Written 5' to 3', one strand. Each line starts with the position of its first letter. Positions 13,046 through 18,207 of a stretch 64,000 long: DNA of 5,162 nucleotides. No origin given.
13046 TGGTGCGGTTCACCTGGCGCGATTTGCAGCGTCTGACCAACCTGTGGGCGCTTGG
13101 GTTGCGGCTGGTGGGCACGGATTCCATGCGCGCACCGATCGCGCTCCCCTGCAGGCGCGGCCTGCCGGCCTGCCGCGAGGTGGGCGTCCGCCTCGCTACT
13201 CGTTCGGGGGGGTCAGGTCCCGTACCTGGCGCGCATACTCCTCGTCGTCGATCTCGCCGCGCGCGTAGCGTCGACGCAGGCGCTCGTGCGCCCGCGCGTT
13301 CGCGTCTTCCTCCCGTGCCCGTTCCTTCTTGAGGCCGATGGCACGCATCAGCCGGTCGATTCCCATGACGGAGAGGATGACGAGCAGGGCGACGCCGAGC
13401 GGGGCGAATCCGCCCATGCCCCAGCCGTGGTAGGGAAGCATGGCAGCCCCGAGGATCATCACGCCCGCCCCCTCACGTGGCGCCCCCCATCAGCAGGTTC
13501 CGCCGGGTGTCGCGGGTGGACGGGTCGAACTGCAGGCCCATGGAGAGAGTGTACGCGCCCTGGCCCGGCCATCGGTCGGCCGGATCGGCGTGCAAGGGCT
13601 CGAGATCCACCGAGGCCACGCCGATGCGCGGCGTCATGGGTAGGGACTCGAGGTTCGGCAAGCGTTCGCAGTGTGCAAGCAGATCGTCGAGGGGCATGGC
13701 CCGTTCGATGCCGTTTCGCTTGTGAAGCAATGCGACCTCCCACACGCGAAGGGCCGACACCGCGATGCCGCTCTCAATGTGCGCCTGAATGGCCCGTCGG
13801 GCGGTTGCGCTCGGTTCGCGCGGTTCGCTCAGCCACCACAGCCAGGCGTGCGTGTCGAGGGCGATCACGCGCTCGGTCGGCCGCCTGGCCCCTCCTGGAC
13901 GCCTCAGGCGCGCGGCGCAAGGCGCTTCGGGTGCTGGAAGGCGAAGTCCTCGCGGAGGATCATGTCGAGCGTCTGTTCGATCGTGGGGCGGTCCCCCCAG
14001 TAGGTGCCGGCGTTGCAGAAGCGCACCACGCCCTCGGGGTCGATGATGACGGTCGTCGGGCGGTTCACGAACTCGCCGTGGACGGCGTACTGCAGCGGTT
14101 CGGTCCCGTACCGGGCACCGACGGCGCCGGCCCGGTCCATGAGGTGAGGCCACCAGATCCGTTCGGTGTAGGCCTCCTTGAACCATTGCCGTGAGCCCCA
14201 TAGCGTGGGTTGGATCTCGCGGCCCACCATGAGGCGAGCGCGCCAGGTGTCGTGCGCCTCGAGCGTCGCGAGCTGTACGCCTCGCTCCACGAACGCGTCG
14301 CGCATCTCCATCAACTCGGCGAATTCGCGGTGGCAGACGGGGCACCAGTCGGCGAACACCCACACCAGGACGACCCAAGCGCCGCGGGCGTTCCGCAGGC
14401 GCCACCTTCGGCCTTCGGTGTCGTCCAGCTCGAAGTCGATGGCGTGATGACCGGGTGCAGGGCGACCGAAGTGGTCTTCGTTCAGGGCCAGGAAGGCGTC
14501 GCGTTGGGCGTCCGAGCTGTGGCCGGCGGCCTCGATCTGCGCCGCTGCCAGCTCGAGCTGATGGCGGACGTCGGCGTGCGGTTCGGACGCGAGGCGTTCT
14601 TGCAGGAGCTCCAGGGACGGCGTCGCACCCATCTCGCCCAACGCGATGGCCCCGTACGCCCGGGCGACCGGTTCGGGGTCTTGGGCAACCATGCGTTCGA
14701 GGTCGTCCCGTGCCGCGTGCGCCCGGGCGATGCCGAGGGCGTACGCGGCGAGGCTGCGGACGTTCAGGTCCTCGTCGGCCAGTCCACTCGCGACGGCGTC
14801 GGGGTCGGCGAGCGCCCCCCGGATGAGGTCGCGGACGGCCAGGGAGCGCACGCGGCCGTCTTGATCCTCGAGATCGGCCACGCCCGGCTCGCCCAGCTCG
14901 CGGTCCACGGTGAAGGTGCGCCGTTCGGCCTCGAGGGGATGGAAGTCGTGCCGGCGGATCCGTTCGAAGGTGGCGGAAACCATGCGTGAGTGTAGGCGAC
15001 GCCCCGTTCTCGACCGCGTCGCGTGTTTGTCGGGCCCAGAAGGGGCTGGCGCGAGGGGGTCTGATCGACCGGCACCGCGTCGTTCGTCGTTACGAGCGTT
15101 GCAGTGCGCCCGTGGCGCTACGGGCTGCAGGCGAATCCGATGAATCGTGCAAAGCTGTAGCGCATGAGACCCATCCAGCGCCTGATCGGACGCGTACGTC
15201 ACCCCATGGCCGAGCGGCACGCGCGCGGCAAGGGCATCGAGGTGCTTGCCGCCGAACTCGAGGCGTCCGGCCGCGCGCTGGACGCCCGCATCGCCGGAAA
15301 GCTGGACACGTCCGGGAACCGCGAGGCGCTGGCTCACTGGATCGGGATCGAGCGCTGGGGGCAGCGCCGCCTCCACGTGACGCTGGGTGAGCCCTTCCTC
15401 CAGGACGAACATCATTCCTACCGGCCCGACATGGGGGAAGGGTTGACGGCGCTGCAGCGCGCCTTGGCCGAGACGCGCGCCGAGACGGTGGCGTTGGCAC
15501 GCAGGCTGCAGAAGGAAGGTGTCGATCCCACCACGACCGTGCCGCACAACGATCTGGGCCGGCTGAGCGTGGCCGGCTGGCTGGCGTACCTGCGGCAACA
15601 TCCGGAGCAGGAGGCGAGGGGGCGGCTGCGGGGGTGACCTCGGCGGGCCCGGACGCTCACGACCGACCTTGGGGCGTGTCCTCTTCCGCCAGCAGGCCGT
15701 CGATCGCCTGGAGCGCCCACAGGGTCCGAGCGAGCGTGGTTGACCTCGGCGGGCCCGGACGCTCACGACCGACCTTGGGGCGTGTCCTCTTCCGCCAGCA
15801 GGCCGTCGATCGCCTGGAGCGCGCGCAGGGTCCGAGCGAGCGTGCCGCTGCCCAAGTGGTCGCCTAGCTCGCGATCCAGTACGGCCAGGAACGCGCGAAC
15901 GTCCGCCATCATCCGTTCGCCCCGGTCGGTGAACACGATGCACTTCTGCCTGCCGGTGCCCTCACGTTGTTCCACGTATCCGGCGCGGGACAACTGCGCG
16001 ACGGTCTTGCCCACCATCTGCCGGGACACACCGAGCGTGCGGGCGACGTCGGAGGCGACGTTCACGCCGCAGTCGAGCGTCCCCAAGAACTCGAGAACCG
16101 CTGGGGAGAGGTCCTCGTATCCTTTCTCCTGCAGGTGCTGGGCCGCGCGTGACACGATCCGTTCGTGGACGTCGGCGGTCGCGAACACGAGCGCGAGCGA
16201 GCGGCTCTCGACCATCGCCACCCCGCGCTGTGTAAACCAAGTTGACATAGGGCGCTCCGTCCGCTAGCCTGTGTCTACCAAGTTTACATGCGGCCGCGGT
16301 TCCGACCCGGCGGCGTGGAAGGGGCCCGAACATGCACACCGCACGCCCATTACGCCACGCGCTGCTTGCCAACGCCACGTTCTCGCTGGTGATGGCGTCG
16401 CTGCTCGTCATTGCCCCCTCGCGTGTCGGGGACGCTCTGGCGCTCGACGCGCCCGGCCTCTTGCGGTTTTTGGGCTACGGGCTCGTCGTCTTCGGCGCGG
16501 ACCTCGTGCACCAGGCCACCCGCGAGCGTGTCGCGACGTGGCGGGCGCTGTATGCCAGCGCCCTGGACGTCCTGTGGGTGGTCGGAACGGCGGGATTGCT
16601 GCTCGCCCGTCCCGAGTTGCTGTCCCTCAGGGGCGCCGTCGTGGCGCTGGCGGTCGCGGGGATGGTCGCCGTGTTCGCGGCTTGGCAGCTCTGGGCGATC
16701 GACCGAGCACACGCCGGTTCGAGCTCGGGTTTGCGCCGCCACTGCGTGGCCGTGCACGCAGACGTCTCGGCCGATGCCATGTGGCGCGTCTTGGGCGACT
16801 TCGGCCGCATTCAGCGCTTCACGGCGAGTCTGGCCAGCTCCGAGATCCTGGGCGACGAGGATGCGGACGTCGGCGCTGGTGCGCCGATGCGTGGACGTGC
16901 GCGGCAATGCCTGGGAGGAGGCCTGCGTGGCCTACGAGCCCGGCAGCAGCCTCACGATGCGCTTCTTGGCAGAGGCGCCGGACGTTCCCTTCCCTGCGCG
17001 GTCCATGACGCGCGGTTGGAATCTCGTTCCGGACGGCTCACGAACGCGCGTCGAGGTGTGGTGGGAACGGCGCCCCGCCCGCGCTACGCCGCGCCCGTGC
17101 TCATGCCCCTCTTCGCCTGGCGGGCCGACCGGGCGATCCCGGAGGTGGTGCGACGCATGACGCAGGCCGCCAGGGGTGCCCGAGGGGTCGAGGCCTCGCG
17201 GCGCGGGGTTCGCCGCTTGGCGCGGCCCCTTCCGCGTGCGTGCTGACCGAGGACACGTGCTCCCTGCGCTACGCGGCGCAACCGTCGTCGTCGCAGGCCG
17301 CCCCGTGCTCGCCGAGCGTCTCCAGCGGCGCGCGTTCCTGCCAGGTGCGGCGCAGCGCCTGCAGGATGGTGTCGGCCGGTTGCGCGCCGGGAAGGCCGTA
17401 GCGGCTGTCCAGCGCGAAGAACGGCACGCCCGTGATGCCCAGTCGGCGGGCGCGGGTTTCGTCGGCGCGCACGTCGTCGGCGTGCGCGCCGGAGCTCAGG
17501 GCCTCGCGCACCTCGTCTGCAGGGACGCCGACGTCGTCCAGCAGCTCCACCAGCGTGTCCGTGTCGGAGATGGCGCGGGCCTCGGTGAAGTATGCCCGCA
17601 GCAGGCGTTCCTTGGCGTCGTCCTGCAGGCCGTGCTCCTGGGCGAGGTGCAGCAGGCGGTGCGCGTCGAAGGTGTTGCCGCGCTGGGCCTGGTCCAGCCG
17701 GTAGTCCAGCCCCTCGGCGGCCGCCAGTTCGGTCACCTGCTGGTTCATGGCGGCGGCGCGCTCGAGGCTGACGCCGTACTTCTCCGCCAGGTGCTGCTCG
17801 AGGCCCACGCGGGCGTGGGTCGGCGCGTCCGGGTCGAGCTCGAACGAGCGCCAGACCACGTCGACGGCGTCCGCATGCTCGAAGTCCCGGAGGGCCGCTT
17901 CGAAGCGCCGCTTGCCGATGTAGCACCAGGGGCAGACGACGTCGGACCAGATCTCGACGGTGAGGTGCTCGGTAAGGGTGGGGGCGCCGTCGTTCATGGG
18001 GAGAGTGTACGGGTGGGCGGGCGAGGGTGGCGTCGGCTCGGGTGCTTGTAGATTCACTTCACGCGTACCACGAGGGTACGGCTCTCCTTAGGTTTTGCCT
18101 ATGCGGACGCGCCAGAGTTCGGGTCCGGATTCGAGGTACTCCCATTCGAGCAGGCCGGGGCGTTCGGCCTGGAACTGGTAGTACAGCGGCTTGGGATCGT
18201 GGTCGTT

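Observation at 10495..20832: Three wTGAC-N4-GTCAw palindromes, each exactly 35 nt from an ATG, link three small redox-gene operons into one putative regulon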

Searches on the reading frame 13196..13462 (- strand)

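Call 17: search_protein_families(library=pfam, proteins=[window:13196-13462:-], max_evalue=0.01)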
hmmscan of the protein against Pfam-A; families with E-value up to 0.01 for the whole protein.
window:13196-13462:- (88 aa): 2 families
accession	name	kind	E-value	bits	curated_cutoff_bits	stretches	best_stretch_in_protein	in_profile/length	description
PF09851.14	SHOCT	-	1.1e-08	35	27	1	58-83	2-27/28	Short C-terminal domain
PF05120.17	GvpG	-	0.0041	17.7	30.6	1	60-83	38-61/67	Gas vesicle protein G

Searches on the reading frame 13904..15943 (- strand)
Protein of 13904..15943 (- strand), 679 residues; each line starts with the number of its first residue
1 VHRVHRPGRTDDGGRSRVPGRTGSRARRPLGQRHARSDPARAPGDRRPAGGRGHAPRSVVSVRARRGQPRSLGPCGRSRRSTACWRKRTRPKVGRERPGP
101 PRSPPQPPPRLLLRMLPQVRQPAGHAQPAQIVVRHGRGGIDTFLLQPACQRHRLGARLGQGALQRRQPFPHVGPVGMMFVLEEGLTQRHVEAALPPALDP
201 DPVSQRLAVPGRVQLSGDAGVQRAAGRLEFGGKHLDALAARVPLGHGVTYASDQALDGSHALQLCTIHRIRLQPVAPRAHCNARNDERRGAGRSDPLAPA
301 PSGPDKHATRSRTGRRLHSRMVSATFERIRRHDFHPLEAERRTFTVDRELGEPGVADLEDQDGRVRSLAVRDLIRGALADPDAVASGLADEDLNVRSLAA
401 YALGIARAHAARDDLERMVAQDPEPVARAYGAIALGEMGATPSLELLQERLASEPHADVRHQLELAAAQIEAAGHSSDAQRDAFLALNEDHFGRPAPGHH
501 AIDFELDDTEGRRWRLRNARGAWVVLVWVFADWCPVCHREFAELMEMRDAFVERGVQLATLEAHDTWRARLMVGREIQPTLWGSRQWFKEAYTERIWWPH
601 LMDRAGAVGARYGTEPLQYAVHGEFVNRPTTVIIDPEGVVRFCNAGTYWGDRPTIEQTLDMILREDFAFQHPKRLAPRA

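Call 17: search_protein_families(library=pfam, proteins=[window:13904-15943:-], max_evalue=0.01)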
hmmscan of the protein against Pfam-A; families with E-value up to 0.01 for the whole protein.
window:13904-15943:- (679 aa): 4 families
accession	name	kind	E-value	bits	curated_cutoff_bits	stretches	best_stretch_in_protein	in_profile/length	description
PF00578.27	AhpC-TSA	-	1.2e-19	70.9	26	1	497-642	1-123/124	AhpC/TSA family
PF13646.12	HEAT_2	-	2.8e-11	44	27.7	2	383-466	3-86/88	HEAT repeats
PF08534.16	Redoxin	-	2.6e-08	34.2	26.6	1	498-647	3-135/148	Redoxin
PF02985.28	HEAT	-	0.0041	17.7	23.5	0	384-404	5-25/31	HEAT repeat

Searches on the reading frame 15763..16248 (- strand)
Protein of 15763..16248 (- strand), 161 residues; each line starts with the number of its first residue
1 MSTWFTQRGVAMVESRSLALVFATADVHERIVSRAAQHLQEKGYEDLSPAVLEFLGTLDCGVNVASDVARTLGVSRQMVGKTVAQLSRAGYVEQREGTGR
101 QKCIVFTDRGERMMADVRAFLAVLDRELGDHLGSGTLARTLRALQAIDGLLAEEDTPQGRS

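Call 17: search_protein_families(library=pfam, proteins=[window:15763-16248:-], max_evalue=0.01)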
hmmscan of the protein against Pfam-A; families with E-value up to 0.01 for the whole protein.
window:15763-16248:- (161 aa): 10 families
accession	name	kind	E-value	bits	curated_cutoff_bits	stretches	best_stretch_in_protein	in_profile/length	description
PF12802.13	MarR_2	-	2.3e-07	31.3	27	1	51-96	10-56/61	MarR family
PF01978.25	TrmB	-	1.1e-05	25.6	25.6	1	61-98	21-58/68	Sugar-specific transcriptional regulator TrmB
PF13545.12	HTH_Crp_2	-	1.4e-05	25.4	27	1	67-108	27-63/70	Crp-like helix-turn-helix domain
PF13463.12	HTH_27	-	0.0001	22.9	22.2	1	63-110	19-68/68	Winged helix DNA-binding domain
PF25213.1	HVO_A0261_N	-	0.00035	20.8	35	1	54-127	16-84/86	HVO_A0261 N-terminal domain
PF02082.26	Rrf2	-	0.00047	20.7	30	1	65-98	26-59/132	Iron-dependent Transcriptional regulator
PF01325.25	Fe_dep_repress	-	0.00049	20.7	26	1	65-94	25-54/60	Iron dependent repressor, N-terminal DNA binding domain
PF22665.2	DUF6293_C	-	0.002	19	27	1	73-114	58-98/101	DUF6293 C-terminal winged helix domain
PF08279.18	HTH_11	-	0.0021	18.3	25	0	68-93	21-47/55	HTH domain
PF12840.13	HTH_20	-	0.0032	17.8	27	0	65-94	21-50/51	Helix-turn-helix domain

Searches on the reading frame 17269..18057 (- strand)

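Call 17: search_protein_families(library=pfam, proteins=[window:17269-18057:-], max_evalue=0.01)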
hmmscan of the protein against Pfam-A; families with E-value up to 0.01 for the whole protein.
window:17269-18057:- (262 aa): 2 families
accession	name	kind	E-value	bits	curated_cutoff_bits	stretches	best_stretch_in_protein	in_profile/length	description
PF01323.26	DSBA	-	7.5e-48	163.3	25.6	1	33-235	1-190/191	DSBA-like thioredoxin domain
PF13462.12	Thioredoxin_4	-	0.00028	21.6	23.2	0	33-218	16-147/165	Thioredoxin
